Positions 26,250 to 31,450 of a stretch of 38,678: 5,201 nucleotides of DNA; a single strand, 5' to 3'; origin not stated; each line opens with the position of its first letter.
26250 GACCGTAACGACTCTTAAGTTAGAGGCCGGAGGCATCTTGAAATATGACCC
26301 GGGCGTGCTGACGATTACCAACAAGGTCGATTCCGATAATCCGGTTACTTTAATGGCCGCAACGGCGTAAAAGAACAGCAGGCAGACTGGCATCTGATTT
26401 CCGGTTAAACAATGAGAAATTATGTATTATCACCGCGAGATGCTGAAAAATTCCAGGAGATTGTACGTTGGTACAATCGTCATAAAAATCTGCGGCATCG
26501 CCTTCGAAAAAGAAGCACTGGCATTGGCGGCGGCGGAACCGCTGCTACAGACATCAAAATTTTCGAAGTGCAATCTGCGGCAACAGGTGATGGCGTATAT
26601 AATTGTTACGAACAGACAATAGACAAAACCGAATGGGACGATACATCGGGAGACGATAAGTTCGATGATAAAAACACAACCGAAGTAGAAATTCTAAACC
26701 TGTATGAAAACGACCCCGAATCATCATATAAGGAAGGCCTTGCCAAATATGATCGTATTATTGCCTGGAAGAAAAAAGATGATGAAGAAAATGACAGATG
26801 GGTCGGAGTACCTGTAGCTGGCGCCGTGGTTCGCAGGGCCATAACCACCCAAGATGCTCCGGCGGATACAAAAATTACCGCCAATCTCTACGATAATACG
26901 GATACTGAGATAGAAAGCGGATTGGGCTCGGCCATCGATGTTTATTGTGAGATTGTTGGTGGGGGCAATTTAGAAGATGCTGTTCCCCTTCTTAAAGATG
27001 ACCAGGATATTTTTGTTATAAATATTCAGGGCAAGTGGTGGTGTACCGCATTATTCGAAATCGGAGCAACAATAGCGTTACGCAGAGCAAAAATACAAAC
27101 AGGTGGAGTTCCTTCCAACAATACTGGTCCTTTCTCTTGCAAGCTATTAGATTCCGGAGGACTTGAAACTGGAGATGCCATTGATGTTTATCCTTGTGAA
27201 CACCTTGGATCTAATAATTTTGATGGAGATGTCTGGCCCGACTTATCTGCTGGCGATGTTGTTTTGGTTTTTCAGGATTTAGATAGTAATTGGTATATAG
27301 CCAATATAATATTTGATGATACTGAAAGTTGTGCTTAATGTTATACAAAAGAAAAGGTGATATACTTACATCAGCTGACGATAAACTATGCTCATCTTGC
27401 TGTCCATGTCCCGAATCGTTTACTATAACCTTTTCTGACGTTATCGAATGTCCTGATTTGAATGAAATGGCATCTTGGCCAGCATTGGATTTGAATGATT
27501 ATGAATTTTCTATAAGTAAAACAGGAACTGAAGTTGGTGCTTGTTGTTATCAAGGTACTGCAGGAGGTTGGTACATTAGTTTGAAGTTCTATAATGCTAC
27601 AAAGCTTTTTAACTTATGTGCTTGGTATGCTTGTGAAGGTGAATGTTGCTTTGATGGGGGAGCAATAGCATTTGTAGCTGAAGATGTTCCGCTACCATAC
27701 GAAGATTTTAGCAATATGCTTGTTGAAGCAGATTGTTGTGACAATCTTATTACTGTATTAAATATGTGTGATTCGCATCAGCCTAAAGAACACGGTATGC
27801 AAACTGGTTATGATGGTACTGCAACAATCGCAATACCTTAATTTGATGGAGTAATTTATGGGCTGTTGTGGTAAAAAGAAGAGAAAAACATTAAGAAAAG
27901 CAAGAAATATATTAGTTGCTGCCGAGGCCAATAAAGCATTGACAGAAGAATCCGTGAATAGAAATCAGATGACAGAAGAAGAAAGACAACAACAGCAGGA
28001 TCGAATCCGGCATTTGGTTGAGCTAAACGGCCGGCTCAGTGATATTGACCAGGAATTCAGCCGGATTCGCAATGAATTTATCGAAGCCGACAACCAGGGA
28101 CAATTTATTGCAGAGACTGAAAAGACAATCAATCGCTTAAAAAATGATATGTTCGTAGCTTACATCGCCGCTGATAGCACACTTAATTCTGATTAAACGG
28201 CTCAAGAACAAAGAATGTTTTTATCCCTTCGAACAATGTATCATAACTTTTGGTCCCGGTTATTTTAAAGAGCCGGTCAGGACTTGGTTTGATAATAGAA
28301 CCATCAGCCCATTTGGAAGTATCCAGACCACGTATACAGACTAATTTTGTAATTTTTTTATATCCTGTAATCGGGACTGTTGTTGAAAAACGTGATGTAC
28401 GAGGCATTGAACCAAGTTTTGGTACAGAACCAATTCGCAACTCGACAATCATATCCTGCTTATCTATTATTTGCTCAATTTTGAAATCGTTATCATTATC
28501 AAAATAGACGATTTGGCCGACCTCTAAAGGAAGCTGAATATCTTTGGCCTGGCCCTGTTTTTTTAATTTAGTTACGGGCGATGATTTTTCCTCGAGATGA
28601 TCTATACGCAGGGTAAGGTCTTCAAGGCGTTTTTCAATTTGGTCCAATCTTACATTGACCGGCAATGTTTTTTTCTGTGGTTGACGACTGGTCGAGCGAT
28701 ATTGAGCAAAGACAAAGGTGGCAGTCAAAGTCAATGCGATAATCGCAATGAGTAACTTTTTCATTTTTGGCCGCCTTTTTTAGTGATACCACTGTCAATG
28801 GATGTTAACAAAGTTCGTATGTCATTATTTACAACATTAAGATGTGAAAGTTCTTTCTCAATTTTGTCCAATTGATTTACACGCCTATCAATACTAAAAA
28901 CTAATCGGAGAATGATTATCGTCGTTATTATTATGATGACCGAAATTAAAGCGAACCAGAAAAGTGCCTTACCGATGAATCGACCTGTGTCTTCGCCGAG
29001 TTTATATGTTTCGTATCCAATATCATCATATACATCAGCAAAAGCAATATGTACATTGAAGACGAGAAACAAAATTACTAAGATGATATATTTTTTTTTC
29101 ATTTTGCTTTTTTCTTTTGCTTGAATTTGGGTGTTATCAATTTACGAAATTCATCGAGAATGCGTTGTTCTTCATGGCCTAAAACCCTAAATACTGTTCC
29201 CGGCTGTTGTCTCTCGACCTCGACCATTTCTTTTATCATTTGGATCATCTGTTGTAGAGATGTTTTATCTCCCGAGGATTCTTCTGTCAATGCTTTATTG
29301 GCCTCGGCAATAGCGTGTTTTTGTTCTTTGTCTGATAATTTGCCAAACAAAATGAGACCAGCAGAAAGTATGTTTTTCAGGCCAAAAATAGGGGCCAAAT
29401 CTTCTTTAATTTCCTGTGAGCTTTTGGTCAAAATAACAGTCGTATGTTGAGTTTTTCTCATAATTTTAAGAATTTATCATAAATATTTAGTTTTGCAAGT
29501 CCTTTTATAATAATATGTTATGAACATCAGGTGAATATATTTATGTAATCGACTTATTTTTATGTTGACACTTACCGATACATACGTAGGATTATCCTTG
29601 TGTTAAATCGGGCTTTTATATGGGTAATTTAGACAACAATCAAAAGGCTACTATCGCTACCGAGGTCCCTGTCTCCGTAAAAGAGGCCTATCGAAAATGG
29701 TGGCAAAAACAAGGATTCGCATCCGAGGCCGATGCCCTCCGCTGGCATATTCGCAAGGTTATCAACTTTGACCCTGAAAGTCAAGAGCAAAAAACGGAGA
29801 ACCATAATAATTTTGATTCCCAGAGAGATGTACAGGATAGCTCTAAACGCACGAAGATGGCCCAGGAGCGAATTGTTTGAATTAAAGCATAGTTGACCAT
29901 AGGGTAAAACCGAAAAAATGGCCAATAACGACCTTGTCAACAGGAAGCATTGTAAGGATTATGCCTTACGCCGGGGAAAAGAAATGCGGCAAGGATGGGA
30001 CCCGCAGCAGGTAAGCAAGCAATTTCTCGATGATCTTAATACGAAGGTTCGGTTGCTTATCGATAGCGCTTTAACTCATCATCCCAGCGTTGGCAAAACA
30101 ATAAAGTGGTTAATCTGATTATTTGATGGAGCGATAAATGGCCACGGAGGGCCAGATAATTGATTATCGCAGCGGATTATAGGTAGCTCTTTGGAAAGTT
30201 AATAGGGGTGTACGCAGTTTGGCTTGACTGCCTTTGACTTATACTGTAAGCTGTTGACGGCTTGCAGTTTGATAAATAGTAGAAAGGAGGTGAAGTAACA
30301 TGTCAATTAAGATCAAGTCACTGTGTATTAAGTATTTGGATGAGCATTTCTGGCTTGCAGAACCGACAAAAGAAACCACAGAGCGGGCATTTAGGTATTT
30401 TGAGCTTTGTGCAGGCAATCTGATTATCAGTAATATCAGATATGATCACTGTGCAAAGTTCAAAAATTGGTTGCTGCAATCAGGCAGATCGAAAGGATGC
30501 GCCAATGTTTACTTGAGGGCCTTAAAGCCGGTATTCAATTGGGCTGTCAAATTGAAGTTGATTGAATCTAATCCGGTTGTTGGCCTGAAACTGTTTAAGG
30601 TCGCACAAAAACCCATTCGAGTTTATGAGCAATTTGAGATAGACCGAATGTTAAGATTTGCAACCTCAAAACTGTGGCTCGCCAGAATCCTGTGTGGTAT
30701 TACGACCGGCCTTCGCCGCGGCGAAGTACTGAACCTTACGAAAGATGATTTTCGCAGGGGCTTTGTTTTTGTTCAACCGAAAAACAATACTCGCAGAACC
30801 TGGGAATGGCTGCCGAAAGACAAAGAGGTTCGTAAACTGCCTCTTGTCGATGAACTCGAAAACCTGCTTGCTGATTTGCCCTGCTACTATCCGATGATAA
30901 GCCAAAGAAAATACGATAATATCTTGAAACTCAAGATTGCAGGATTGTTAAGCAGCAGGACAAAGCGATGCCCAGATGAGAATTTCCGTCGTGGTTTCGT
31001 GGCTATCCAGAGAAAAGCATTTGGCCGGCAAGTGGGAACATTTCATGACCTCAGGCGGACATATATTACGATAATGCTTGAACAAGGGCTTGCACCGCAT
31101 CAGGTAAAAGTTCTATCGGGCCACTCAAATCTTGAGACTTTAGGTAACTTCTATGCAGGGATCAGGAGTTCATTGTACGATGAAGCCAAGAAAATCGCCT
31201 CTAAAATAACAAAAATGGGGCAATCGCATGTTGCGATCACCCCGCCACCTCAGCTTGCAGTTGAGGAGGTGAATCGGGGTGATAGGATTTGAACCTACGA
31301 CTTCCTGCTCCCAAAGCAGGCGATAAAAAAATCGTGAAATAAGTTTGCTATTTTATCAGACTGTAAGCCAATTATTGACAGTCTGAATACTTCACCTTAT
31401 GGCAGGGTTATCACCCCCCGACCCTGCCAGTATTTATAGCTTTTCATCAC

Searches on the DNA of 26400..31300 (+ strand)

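Call 8: search_dna_similar(query=window:26400-31300:+, collection=phages, mode=distant)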
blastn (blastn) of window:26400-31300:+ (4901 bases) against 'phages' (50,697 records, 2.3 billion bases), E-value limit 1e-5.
No match.

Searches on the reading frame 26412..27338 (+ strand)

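Call 9: search_protein_families(library=pfam, proteins=[window:26412-27338:+], max_evalue=0.1)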
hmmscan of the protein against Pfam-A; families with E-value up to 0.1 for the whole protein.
window:26412-27338:+ (308 aa): 1 family
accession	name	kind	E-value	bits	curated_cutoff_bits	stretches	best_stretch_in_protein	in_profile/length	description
PF00018.34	SH3_1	-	0.097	12.7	22.9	0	278-298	16-36/48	SH3 domain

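Call 41: search_protein_families(library=phrogs, proteins=[window:26412-27338:+], max_evalue=0.01)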
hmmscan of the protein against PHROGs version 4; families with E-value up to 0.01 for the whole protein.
window:26412-27338:+ (308 aa): 0 families

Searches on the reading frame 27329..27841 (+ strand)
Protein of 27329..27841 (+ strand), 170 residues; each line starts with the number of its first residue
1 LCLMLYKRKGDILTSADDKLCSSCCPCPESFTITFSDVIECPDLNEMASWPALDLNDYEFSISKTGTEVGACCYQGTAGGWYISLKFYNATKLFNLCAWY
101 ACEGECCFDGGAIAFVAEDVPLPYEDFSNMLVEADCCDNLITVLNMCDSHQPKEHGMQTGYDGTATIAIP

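Call 9: search_protein_families(library=pfam, proteins=[window:27329-27841:+], max_evalue=0.1)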
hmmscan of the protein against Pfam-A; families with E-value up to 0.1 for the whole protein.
window:27329-27841:+ (170 aa): 1 family
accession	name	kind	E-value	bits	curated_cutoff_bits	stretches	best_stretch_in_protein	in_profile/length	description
PF19194.5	DUF5869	-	0.023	14.9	25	1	7-58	80-131/159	Family of unknown function (DUF5869)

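Call 41: search_protein_families(library=phrogs, proteins=[window:27329-27841:+], max_evalue=0.01)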
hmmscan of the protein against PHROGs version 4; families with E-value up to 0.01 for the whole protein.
window:27329-27841:+ (170 aa): 0 families

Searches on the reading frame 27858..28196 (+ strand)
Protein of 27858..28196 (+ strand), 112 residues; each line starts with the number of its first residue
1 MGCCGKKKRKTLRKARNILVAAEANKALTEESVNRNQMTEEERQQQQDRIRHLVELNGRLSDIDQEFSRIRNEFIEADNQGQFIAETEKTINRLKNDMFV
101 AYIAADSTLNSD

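Call 9: search_protein_families(library=pfam, proteins=[window:27858-28196:+], max_evalue=0.1)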
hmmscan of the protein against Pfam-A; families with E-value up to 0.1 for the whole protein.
window:27858-28196:+ (112 aa): 2 families
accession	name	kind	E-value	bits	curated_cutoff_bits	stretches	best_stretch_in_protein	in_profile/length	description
PF17380.7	DUF5401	-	0.077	11.5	25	1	6-90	511-597/721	Family of unknown function (DUF5401)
PF12927.12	DUF3835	-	0.097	13.9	21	0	54-96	22-63/78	Domain of unknown function (DUF3835)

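Call 13: find_encoding_contigs(protein=window:27858-28196:+, flank=10000, max_places=10)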
Protein window:27858-28196:+ (112 aa): no gene with exactly this product is on record in the collection.

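Call 24: find_homologous_proteins(query=window:27858-28196:+, max_evalue=0.01)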
Query window:27858-28196:+ (112 aa): 1 proteins with E <= 0.01 among 2 candidates.
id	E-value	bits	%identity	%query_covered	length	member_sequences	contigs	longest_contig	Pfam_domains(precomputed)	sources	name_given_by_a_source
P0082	6.7e-37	143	93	67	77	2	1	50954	-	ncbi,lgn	-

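Call 26: find_encoding_contigs(protein=P0082, flank=10000, max_places=6)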
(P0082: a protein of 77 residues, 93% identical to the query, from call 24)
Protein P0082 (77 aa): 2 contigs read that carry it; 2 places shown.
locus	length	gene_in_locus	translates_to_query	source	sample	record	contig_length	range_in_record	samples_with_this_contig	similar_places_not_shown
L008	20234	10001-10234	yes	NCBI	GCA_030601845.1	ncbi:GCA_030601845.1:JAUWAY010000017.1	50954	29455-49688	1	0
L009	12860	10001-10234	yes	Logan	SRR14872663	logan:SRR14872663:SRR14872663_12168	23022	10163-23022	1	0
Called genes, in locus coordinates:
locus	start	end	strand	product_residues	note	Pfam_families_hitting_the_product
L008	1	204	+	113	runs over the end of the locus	-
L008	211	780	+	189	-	-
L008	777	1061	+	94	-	-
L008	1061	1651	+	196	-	-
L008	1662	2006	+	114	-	-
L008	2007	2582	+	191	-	PF06763:Minor_tail_Z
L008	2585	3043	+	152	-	-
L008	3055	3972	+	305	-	PF18906:Phage_tube_2 (weak)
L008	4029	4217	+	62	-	-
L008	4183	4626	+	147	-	-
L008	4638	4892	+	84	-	-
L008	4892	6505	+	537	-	-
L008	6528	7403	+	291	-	-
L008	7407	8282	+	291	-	-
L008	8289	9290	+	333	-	-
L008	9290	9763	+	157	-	-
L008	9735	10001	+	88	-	-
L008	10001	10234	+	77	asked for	-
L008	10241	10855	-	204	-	-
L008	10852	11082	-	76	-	-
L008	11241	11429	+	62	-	-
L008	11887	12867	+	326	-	PF00589:Phage_integrase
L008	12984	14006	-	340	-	PF04015:DUF362, PF00037:Fer4 (faint), PF12797:Fer4_2 (faint), PF12837:Fer4_6 (faint), PF13237:Fer4_10, PF14697:Fer4_21, PF12838:Fer4_7, PF13187:Fer4_9 (weak), +2 more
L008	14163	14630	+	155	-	PF01325:Fe_dep_repress, PF02742:Fe_dep_repr_C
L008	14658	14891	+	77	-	PF04023:FeoA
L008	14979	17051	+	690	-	PF01926:MMR_HSR1, PF02421:FeoB_N, PF09439:SRPRB (weak), PF17910:FeoB_Cyto, PF07670:Gate, PF07664:FeoB_C, PF07670:Gate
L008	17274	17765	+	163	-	-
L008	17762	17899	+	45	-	-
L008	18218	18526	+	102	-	-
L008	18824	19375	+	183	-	-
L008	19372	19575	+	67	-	-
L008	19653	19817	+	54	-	-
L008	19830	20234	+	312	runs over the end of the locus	PF01351:RNase_HII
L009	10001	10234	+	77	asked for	-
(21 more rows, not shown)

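Call 41: search_protein_families(library=phrogs, proteins=[window:27858-28196:+], max_evalue=0.01)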
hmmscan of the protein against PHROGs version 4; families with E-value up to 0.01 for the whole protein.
window:27858-28196:+ (112 aa): 0 families

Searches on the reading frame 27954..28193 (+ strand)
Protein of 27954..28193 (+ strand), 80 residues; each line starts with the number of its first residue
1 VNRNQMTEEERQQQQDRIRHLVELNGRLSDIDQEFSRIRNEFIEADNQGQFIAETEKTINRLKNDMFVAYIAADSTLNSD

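Call 54: search_protein_representatives(protein=window:27954-28193:+)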
Query: 80 residues. Proteins with E-value up to 0.001 (for the whole library): 4; up to 1e-10: 2; up to 1e-30: 0. The best 4 are listed.
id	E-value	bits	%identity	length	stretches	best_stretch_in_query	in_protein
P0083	2.2e-22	94.2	64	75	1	6-79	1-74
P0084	2.2e-11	59.5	49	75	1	6-79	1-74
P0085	1.6e-08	50.5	43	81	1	6-79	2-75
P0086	1.9e-05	40.7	30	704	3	4-64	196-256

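Call 63: find_related_loci(query=A2, collection=metagenome_contigs, flank=5000)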
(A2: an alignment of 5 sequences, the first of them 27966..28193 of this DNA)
Query A2 (76 aa) in metagenome_contigs; peptide patterns used: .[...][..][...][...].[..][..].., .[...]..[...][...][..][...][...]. (x = any residue, [..] = any of these).
600 stretches matched a pattern, but none encodes a relative of the query by tblastn (E <= 1e-3).

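Call 64: find_related_loci(query=A2, collection=viral_contigs, flank=5000)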
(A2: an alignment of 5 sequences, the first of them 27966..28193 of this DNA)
Query A2 (76 aa) in viral_contigs; peptide patterns used: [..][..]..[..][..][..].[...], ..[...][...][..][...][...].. (x = any residue, [..] = any of these).
64 stretches matched a pattern, but none encodes a relative of the query by tblastn (E <= 1e-3).

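Call 65: find_encoding_contigs(protein=P0083, flank=6000, max_places=4)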
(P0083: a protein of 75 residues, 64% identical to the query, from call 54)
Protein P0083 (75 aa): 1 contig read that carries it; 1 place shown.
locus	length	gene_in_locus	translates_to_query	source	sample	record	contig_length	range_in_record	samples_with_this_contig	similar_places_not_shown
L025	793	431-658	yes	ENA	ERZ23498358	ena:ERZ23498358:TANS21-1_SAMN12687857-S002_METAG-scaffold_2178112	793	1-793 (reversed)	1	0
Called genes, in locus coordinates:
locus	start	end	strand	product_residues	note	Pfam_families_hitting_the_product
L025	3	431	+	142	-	?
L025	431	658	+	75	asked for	-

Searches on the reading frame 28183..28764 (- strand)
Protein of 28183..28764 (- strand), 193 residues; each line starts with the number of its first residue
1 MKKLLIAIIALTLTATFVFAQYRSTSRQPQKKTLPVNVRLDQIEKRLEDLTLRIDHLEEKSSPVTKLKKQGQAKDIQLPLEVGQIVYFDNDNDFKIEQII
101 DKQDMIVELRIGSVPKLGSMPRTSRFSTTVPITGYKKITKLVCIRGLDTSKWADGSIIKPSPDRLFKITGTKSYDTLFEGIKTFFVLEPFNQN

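Call 9: search_protein_families(library=pfam, proteins=[window:28183-28764:-], max_evalue=0.1)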
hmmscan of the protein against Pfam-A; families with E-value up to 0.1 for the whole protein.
window:28183-28764:- (193 aa): 4 families
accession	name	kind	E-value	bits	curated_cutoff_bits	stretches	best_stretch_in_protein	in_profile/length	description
PF04912.19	Dynamitin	-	0.017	14.9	31.8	1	38-76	269-302/396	Dynamitin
PF17522.7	DUF5446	-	0.035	14.7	26.2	1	29-64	36-71/72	Family of unknown function (DUF5446)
PF10779.14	XhlA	-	0.08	13.6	34.7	0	38-62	4-28/67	Haemolysin XhlA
PF20130.4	DUF6520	-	0.099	13.5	25.4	0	1-41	1-45/83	Family of unknown function (DUF6520)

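Call 11: find_related_loci(query=window:28183-28764:-, collection=viral_contigs, flank=6000)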
Query window:28183-28764:- (193 aa) in viral_contigs; peptide patterns used: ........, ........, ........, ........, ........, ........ (x = any residue, [..] = any of these).
38 stretches matched a pattern, but none encodes a relative of the query by tblastn (E <= 1e-3).

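Call 14: find_encoding_contigs(protein=window:28183-28764:-, flank=10000, max_places=10)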
Protein window:28183-28764:- (193 aa): no gene with exactly this product is on record in the collection.

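Call 41: search_protein_families(library=phrogs, proteins=[window:28183-28764:-], max_evalue=0.01)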
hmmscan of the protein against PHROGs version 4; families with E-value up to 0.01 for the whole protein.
window:28183-28764:- (193 aa): 0 families
